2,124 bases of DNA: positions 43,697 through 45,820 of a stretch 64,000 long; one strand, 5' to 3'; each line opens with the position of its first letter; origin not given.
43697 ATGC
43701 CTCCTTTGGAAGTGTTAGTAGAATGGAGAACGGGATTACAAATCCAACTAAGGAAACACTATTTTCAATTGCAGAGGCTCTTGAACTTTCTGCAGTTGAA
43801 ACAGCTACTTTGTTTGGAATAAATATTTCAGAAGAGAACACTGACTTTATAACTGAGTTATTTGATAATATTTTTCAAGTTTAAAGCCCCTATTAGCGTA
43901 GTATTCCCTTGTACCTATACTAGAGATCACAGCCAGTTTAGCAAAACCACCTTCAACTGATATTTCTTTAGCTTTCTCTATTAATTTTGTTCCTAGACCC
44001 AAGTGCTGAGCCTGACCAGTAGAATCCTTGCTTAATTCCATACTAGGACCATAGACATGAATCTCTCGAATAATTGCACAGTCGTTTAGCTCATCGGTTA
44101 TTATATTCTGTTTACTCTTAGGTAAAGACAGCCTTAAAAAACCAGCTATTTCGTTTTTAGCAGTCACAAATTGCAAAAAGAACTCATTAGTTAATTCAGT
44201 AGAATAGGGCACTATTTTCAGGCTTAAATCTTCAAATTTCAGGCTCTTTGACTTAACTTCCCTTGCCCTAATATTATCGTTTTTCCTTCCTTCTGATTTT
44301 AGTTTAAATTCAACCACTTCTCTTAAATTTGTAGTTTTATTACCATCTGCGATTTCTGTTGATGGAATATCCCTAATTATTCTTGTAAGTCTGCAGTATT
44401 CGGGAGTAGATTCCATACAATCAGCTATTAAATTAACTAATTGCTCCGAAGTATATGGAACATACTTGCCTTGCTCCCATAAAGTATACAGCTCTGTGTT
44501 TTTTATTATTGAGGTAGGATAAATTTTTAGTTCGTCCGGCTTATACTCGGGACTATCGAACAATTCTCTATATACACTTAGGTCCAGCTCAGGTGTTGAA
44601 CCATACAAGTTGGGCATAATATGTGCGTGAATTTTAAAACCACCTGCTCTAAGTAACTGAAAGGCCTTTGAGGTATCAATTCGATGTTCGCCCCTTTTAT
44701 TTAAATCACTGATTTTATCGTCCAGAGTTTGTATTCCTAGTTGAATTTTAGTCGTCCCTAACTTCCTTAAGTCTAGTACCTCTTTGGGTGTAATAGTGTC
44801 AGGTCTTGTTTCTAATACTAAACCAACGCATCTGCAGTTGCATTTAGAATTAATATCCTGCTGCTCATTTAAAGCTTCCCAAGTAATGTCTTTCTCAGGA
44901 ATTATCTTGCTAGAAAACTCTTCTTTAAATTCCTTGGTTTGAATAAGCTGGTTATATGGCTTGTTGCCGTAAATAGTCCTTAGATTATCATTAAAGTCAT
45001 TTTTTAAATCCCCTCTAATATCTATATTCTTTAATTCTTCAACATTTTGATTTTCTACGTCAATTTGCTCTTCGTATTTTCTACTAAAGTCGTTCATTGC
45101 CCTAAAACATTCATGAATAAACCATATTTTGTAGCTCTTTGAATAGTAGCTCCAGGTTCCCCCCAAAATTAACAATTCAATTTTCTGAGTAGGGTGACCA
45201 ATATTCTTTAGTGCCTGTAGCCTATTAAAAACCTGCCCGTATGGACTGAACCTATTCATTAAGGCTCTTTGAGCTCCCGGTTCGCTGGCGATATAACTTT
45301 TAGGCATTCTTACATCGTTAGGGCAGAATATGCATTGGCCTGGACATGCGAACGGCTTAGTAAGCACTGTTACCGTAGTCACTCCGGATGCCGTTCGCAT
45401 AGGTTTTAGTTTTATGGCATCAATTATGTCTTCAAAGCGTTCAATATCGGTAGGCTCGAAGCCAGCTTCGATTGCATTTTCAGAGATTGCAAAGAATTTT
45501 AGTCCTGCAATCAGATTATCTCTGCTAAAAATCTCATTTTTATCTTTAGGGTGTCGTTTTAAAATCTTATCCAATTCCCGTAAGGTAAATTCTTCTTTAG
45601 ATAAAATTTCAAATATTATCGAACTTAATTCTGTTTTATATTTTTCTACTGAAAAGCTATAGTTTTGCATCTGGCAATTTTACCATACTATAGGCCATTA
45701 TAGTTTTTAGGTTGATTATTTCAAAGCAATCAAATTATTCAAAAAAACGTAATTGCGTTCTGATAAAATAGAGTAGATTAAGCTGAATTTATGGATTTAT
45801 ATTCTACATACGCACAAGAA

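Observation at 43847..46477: Divergently transcribed Elp3-like radical-SAM/KAT gene and Trm9-like methyltransferase gene: a eukaryote/archaeal-type cm5U/mcm5U wobble-uridine module in a bacterium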

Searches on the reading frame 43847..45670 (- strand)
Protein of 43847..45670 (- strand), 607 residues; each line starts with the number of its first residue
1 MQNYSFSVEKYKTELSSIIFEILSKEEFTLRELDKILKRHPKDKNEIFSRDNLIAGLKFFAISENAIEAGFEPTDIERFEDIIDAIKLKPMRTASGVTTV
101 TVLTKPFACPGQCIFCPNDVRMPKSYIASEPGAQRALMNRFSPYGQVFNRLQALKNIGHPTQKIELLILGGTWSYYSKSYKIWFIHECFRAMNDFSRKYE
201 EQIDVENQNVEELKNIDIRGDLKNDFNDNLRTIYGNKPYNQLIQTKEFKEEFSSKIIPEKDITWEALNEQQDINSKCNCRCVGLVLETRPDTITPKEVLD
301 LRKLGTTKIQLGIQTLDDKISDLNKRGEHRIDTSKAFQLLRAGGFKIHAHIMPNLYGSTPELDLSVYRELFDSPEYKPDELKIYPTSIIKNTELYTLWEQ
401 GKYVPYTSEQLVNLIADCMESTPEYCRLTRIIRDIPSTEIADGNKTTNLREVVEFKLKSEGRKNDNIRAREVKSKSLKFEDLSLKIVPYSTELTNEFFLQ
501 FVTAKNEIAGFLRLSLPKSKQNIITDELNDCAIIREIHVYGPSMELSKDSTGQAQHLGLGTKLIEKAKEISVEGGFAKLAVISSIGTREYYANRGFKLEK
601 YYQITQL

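Call 3: search_protein_families(library=pfam, proteins=[window:43847-45670:-], max_evalue=0.01)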
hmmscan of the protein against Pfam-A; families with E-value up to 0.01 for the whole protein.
window:43847-45670:- (607 aa): 2 families
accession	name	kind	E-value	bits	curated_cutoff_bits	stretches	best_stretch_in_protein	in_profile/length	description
PF16199.10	Radical_SAM_C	-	2.7e-21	75.9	31.9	1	378-457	1-83/85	Radical_SAM C-terminal domain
PF04055.27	Radical_SAM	-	4.2e-08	34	29.5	1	283-361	79-157/166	Radical SAM superfamily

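Call 4: search_protein_families(library=ncbifam, proteins=[window:43847-45670:-], max_evalue=0.01)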
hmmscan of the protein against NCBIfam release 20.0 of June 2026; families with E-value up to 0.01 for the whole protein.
window:43847-45670:- (607 aa): 8 families
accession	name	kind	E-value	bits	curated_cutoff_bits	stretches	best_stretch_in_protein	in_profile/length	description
TIGR01211.1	ELP3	subfamily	1.6e-143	479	350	1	78-603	47-518/522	tRNA uridine(34) 5-carboxymethylaminomethyl modification radical SAM/GNAT enzyme Elp3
TIGR01212.1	TIGR01212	equivalog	7.2e-15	54.9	180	1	280-446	108-275/302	tRNA modification radical SAM protein MnmL/YtqA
NF006067.1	PRK08208.1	equivalog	3.3e-09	36.2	380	1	277-397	120-238/427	STM4012 family radical SAM protein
TIGR01210.1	TIGR01210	equivalog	8.7e-08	31.7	212.15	1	283-418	105-242/313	archaeosine biosynthesis radical SAM protein RaSEA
TIGR00539.1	hemN_rel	equivalog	6.9e-06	25.4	205.4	1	283-400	88-203/361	radical SAM family heme chaperone HemW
TIGR03994.1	rSAM_HemZ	equivalog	4.2e-05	22.8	321.4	1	288-411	180-299/401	coproporphyrinogen dehydrogenase HemZ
NF006060.0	PRK08207.1-3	equivalog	0.00055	18.8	653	1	288-411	248-370/477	coproporphyrinogen III oxidase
NF005133.0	PRK06582.1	equivalog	0.0061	15.6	597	0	282-412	98-225/390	coproporphyrinogen III oxidase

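Call 6: search_solved_structures(query=window:43847-45670:-, max_evalue=0.001, show_alignments=1)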
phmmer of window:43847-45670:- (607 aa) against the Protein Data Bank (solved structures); distinct sequences matched with E-value up to 0.001: 9.
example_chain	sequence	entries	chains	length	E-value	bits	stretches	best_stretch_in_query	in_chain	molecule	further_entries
6iaz_A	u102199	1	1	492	6e-96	325.1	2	266-601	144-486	Histone acetyltransferase, ELP3 family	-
6iad_A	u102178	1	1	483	6e-96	325.1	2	266-601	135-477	Histone acetyltransferase, ELP3 family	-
6ia8_A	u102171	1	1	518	7.7e-96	324.7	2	266-601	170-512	Histone acetyltransferase, ELP3 family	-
5l7j_A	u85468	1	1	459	2.4e-95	323.1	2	266-603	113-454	ELP3 family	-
6ia6_A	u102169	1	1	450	1.4e-85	290.9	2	266-603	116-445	ELP3 family, ELP3 family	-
5l7l_A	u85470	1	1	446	1.5e-85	290.8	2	266-603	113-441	ELP3 family, ELP3 family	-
8ptx_C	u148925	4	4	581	2.6e-76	260.3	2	275-605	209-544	Elongator complex protein 3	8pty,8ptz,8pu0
6qk7_C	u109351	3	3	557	5.6e-76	259.2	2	278-603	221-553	Elongator complex protein 3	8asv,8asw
8avg_C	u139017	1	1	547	1.2e-75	258.1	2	274-605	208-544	Elongator complex protein 3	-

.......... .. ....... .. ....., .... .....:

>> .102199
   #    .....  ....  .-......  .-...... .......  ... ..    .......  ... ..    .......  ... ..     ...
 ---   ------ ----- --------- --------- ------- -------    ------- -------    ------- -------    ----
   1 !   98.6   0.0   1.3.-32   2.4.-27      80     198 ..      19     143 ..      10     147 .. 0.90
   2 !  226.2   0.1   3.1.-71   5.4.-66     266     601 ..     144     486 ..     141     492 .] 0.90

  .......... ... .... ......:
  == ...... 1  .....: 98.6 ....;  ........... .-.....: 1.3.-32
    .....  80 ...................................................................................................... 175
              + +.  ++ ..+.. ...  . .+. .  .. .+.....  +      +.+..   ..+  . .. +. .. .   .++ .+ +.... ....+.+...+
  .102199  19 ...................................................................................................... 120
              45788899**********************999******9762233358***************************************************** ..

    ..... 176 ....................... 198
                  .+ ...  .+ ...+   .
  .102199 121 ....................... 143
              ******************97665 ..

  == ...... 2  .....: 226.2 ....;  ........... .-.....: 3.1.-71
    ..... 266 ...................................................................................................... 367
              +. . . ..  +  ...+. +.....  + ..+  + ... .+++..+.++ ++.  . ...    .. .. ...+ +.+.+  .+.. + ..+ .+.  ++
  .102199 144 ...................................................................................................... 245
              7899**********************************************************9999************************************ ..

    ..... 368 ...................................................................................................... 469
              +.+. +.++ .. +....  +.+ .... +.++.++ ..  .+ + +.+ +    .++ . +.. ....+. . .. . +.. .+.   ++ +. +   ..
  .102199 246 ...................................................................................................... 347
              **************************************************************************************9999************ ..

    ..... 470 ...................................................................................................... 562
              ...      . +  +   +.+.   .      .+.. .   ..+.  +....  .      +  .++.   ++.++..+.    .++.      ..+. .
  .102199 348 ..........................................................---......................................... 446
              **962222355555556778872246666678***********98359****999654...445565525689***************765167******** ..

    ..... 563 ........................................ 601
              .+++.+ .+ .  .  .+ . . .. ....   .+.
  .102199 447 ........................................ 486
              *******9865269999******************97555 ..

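Call 56: search_solved_structures(query=window:43847-45670:-, max_evalue=1e-90, show_alignments=4)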
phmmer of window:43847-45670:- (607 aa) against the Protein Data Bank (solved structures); distinct sequences matched with E-value up to 1e-90: 4.
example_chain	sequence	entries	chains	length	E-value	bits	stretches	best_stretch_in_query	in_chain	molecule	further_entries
6iaz_A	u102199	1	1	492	6e-96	325.1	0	266-601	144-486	Histone acetyltransferase, ELP3 family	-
6iad_A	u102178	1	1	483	6e-96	325.1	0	266-601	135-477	Histone acetyltransferase, ELP3 family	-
6ia8_A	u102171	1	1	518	7.7e-96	324.7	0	266-601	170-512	Histone acetyltransferase, ELP3 family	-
5l7j_A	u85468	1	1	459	2.4e-95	323.1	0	266-603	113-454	ELP3 family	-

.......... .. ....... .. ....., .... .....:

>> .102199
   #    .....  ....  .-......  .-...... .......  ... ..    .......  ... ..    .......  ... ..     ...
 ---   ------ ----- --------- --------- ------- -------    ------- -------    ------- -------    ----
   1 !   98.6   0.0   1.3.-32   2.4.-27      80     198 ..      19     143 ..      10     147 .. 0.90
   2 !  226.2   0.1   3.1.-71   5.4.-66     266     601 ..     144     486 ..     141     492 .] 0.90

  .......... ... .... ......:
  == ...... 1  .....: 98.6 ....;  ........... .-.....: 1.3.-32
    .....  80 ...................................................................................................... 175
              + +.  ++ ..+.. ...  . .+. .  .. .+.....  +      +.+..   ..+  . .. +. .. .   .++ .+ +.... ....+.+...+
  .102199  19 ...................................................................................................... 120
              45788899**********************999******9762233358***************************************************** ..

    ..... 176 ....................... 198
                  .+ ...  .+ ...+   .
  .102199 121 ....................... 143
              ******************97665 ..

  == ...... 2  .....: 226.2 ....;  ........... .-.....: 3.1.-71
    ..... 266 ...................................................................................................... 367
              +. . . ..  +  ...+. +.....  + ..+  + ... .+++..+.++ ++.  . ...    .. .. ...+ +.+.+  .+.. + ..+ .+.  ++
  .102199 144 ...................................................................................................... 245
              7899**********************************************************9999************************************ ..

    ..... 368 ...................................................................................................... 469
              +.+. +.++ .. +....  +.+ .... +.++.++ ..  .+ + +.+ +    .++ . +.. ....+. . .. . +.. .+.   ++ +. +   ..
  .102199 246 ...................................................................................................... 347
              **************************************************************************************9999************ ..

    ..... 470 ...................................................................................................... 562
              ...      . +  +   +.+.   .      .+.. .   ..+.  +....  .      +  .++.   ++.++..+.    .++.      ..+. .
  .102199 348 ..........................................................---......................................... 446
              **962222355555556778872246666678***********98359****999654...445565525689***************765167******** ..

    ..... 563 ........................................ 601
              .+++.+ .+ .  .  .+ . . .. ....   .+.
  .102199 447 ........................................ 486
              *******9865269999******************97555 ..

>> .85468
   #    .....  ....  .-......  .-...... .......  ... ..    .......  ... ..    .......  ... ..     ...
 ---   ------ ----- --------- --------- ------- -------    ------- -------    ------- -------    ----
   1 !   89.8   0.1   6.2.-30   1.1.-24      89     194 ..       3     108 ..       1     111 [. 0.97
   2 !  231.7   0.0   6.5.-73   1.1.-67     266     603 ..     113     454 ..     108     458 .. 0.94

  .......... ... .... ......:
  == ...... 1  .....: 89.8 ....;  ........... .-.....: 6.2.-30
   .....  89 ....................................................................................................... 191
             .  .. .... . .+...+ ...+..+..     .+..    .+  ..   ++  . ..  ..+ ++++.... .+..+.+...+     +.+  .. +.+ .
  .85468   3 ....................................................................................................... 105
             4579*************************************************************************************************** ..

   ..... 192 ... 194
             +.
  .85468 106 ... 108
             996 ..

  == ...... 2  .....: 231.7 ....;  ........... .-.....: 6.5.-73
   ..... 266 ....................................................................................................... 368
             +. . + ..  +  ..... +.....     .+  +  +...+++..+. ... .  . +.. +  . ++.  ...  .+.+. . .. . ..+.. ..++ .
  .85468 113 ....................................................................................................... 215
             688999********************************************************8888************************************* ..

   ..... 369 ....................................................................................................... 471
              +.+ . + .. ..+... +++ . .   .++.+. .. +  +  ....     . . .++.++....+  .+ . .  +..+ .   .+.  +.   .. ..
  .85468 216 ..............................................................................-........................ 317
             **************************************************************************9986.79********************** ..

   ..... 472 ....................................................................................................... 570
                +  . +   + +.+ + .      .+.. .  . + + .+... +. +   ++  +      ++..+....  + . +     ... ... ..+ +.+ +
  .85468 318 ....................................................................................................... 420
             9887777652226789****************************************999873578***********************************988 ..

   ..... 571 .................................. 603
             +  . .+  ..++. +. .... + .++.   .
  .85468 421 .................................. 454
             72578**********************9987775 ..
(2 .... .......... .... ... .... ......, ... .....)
